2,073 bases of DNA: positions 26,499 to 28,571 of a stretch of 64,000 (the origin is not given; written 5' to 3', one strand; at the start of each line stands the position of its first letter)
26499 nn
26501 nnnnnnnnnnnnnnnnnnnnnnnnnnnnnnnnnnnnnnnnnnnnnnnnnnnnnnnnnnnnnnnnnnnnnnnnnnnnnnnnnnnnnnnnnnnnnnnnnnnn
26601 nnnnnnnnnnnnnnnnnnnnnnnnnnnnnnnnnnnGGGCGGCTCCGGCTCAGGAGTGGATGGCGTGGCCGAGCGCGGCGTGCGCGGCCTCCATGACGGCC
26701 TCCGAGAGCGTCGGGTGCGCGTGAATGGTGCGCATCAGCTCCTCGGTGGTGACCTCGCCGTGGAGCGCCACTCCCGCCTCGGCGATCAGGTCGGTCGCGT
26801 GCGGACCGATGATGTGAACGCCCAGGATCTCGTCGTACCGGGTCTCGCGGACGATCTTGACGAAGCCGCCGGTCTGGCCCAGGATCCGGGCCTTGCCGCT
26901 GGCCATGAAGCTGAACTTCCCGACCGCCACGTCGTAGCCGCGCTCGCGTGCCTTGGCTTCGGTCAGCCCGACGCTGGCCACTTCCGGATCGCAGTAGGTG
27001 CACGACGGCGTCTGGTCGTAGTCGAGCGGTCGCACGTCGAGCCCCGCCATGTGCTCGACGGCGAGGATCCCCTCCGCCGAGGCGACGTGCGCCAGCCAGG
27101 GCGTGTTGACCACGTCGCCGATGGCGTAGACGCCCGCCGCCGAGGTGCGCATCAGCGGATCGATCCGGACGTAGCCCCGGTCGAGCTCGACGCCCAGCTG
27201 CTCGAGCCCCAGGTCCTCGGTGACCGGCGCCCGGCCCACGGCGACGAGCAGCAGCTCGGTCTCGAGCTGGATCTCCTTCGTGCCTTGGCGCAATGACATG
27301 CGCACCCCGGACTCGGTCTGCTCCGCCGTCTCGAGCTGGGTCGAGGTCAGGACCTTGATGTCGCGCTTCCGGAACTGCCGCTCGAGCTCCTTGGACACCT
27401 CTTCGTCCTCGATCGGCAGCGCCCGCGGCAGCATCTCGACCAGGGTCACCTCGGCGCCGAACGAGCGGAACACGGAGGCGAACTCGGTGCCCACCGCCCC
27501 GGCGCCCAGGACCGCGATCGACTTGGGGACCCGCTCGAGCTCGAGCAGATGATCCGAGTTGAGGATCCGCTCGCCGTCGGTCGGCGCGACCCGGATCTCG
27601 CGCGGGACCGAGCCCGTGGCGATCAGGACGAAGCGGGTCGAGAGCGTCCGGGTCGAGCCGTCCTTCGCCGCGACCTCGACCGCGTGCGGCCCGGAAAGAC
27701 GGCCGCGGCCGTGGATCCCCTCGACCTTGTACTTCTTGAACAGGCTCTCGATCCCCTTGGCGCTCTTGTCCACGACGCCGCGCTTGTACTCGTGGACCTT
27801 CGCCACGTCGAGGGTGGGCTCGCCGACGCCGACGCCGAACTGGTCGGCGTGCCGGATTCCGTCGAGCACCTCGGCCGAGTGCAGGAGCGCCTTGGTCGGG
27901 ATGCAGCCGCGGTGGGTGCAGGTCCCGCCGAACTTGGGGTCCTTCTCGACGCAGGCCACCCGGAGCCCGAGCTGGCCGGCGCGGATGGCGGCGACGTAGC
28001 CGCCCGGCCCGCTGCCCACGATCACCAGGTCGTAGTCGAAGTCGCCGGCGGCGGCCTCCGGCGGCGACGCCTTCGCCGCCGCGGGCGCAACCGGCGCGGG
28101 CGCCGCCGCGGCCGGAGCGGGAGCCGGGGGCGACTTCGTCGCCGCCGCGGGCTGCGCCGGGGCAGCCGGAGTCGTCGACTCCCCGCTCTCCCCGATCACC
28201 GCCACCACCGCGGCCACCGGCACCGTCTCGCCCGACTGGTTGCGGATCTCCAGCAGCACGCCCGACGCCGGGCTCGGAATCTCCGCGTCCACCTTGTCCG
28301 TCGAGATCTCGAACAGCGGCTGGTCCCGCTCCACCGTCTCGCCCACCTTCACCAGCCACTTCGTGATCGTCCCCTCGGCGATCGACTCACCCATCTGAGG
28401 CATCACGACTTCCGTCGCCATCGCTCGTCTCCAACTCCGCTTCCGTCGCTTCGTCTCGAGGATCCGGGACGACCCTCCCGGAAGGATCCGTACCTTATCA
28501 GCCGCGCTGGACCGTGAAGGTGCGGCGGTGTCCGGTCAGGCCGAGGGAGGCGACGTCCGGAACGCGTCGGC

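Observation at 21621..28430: E2 and E3 of one 2-oxoacid dehydrogenase cluster share a ~350-bp near-identical lipoyl-domain repeat, and a conserved 12-mer sits ~70 bp upstream of both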

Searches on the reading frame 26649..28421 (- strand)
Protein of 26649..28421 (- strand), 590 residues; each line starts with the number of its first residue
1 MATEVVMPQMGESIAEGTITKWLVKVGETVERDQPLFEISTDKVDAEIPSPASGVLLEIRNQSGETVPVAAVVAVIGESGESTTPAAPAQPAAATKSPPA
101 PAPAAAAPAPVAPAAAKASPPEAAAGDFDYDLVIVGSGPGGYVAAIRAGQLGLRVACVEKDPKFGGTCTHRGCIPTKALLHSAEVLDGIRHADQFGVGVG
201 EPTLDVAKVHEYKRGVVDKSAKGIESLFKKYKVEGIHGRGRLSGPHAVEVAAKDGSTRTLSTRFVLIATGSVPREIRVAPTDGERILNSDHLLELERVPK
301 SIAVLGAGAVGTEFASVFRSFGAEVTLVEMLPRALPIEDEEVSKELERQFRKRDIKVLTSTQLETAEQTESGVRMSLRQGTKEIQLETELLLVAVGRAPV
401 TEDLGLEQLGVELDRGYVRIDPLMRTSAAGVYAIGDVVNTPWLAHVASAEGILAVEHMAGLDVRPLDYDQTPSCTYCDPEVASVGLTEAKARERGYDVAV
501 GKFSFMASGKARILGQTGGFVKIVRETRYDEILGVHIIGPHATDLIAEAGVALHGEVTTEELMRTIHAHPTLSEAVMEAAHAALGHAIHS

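Call 6: search_protein_families(library=pfam, proteins=[window:26649-28421:-])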
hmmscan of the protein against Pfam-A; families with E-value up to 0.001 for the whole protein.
window:26649-28421:- (590 aa): 15 families
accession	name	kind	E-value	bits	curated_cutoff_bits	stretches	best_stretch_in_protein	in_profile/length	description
PF07992.20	Pyr_redox_2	-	1.7e-69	234.9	26.1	1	130-451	1-291/291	Pyridine nucleotide-disulphide oxidoreductase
PF02852.28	Pyr_redox_dim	-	3.6e-38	130.6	25.3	1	471-580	1-110/110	Pyridine nucleotide-disulphide oxidoreductase, dimerisation domain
PF00070.33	Pyr_redox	-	1.5e-22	80.3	22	1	302-374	2-78/82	Pyridine nucleotide-disulphide oxidoreductase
PF00364.28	Biotin_lipoyl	-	1.1e-20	73.6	22.1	1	4-76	2-73/73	Biotin-requiring enzyme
PF12831.13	FAD_oxidored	-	2e-09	37.7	27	1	131-189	1-60/416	FAD dependent oxidoreductase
PF13450.12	NAD_binding_8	-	3.5e-08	34.1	21.9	1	134-170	1-37/68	NAD(P)-binding Rossmann-like domain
PF00890.30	FAD_binding_2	-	1.4e-07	31.6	20.4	1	131-168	1-38/414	FAD binding domain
PF03486.20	HI0933_like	-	1.1e-06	28.8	50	0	131-165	2-36/244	HI0933-like protein Rossmann domain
PF02737.24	3HCDH_N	-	1.7e-06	28.5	22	1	302-360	2-57/180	3-hydroxyacyl-CoA dehydrogenase, NAD binding domain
PF13738.12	Pyr_redox_3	-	1.7e-06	28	30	1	133-435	1-305/305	Pyridine nucleotide-disulphide oxidoreductase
PF13434.12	Lys_Orn_oxgnase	-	2.1e-05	24.3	21.3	0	247-345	133-236/339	L-lysine 6-monooxygenase/L-ornithine 5-monooxygenase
PF01262.27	AlaDh_PNT_C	-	2.4e-05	24.3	23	0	299-368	28-89/214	Alanine dehydrogenase/PNT, C-terminal domain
PF01134.28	GIDA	-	9.5e-05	22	22.1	0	131-192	1-59/391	Glucose inhibited division protein A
PF02826.25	2-Hacid_dh_C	-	0.00013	21.9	25.1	0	295-359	32-98/178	D-isomer specific 2-hydroxyacid dehydrogenase, NAD binding domain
PF01494.25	FAD_binding_3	-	0.00016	21.5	22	0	130-173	2-43/349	FAD binding domain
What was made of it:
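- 26649..28421 (-): Lipoyl-domain-bearing dihydrolipoyl dehydrogenase (E3), 590 aa. It comprises a lipoyl domain (residues 4-76, lipoyl-Lys43 in TDKVD), an Ala/Pro linker, and an FAD/NAD/dimerisation core from about residue 128. Pfam PF00364, PF07992 and PF02852 (call 6).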

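Call 7: search_protein_families(library=ncbifam, proteins=[window:26649-28421:-])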
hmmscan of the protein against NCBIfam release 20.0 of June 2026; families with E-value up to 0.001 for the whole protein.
window:26649-28421:- (590 aa): 95 families (the best 25 are shown)
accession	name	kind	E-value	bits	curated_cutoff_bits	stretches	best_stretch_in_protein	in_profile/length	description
TIGR01350.1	lipoamide_DH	equivalog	5.1e-170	566.1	408.8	1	130-589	2-460/461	dihydrolipoyl dehydrogenase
NF003585.0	PRK05249.1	equivalog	5.6e-106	354.9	465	1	127-585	4-459/464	Si-specific NAD(P)(+) transhydrogenase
TIGR02053.1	MerA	equivalog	1.5e-101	340.7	454.45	1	130-582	1-452/465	mercury(II) reductase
NF005883.0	PRK07845.1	equivalog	1e-100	337.9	479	1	132-583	5-459/466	NAD(P)H-quinone dehydrogenase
NF004991.0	PRK06370.1-3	subfamily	3.3e-89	299.8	620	1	129-582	35-486/509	FAD-containing oxidoreductase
NF004776.0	PRK06116.1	equivalog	2.1e-87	294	480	1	128-575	3-445/450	glutathione-disulfide reductase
NF004947.0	PRK06292.2-5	equivalog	5.3e-86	289.4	592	1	129-582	3-457/474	dihydrolipoyl dehydrogenase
NF004943.0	PRK06292.2-1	equivalog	2.5e-85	287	432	1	129-581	3-453/456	dihydrolipoyl dehydrogenase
NF004946.0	PRK06292.2-4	subfamily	1.3e-84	284.7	634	1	129-581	3-468/487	dihydrolipoyl dehydrogenase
TIGR01424.1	gluta_reduc_2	equivalog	3.5e-82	276.4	606.05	1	128-576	1-442/446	glutathione-disulfide reductase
NF004992.0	PRK06370.1-4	equivalog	7.4e-81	271.9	629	1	129-576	4-448/459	FAD-containing oxidoreductase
NF005884.0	PRK07846.1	equivalog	3.4e-80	269.9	501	1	129-579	3-447/454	mycothione reductase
NF004945.0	PRK06292.2-3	equivalog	9.5e-78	262.1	494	1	130-577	4-446/457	dihydrolipoyl dehydrogenase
NF004939.0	PRK06292.1-1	equivalog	1.1e-71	241.9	435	1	129-582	5-457/476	dihydrolipoyl dehydrogenase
TIGR03452.1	mycothione_red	equivalog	5.7e-71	239.7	635.65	1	129-579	2-448/452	mycothione reductase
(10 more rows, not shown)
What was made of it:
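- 26649..28421 (-): TIGR01350 scores 566 bits against a cut-off of 409 (call 7).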

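Call 10: find_related_loci(query=window:26649-28421:-, collection=genome_contigs, flank=10000)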
Query window:26649-28421:- (590 aa) in genome_contigs; peptide patterns used: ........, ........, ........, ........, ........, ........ (x = any residue, [..] = any of these).
600 stretches matched a pattern (row limit reached: there are more); 564 encode a relative of the query (tblastn E <= 1e-3); the best 80 are kept; 80 distinct loci.
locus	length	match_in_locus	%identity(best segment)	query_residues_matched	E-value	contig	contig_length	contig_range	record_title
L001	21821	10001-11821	70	1-590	0e+0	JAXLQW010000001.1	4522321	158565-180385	MAG: Thermoanaerobaculia bacterium isolate STL-ACI13 C1.108.fa-1, whole genome shotgun sequence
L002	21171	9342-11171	67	1-590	0e+0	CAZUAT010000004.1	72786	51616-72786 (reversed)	MAG TPA_asm: uncultured Thermoanaerobaculia bacterium isolate binchicken_co350_62 genome assembly, contig: NODE_554_leng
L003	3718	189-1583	80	126-590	0e+0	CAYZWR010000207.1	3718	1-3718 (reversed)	MAG TPA_asm: uncultured Thermoanaerobaculia bacterium isolate SRP173033_co1_328 genome assembly, contig: NODE_75166_leng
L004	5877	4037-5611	64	73-589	0e+0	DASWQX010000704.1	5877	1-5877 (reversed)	MAG TPA_asm: Thermoanaerobaculia bacterium isolate SMAG_U3506 k141_1036674, whole genome shotgun sequence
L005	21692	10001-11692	63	35-589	0e+0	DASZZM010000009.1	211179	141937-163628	MAG TPA_asm: Thermoanaerobaculia bacterium isolate SMAG_U6236 k141_120201, whole genome shotgun sequence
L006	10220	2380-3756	69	130-589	0e+0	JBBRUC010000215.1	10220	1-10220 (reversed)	MAG: Thermoanaerobaculia bacterium isolate La3_concoct.109 La3_concoct.109_K_1052508_L_10220_cov_10.0000, whole genome s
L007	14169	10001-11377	69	129-589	0e+0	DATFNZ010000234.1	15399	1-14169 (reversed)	MAG TPA_asm: Thermoanaerobaculia bacterium isolate SMAG_U9264 k141_379123, whole genome shotgun sequence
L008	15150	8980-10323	70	129-578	0e+0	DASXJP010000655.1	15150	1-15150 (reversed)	MAG TPA_asm: Thermoanaerobaculia bacterium isolate SMAG_U5251 k141_4089974, whole genome shotgun sequence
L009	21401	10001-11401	68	121-589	0e+0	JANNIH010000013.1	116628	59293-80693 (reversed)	MAG: Holophagales bacterium isolate SOY_6_C_metabat_145 SOY_6_C_k141_2616277, whole genome shotgun sequence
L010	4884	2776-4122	69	129-578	0e+0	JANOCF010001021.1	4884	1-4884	MAG: Holophagales bacterium isolate VAR_17_metabat_435 VAR_17_k141_3720730, whole genome shotgun sequence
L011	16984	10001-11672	69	1-590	0e+0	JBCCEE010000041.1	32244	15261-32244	MAG: Acidobacteriota bacterium isolate P01_B01_bin.10 k141_1642328_length_32244_cov_83.7639, whole genome shotgun sequen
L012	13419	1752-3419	67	1-589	0e+0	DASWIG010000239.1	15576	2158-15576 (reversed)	MAG TPA_asm: Thermoanaerobaculia bacterium isolate SMAG_U2863 k141_1919321, whole genome shotgun sequence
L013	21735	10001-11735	66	1-589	0e+0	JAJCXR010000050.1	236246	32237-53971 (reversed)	MAG: Acidobacteriota bacterium isolate OFTM328 OFTM328_49, whole genome shotgun sequence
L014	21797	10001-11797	64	1-589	0e+0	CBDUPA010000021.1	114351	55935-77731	MAG TPA_asm: uncultured bacterium isolate SRR22808130_concoct_95 genome assembly, contig: ERZ25043460.53, whole genome s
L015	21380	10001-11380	68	129-589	0e+0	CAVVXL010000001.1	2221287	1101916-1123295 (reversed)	MAG: uncultured Acidobacteriota bacterium isolate MFD04580.bin.1.42 genome assembly, contig: contig_14298, whole genome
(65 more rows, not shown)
